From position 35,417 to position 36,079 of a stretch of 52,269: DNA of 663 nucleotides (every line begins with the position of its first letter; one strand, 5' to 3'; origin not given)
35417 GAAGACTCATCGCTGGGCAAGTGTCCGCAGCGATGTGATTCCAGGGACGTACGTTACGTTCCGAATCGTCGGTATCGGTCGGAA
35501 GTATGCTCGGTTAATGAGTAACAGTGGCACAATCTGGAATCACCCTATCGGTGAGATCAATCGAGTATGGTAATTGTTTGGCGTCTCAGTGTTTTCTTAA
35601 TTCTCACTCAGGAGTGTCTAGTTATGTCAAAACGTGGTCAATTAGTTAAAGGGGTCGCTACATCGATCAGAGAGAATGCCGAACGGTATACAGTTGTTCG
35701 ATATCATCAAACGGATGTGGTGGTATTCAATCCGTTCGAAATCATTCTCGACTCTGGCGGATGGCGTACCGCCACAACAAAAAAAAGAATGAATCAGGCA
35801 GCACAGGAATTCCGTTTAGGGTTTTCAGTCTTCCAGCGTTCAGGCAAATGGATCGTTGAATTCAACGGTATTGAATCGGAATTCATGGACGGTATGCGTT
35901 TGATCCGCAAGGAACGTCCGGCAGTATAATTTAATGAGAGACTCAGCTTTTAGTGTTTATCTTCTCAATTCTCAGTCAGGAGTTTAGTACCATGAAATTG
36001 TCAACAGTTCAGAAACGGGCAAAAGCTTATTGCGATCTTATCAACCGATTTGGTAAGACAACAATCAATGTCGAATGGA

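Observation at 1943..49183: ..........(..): a strand-fixed intergenic motif with 11 exact copies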

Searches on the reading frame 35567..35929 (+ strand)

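Call 61: search_protein_families(library=pfam, proteins=[window:35567-35929:+], max_evalue=0.05)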
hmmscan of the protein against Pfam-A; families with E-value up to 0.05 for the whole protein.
window:35567-35929:+ (120 aa): 1 family
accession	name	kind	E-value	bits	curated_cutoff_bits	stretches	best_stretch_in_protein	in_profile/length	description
PF23790.1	Kyano_Gp96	-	2.2e-10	41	27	1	31-112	22-109/110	Kyanoviridae Gp96 protein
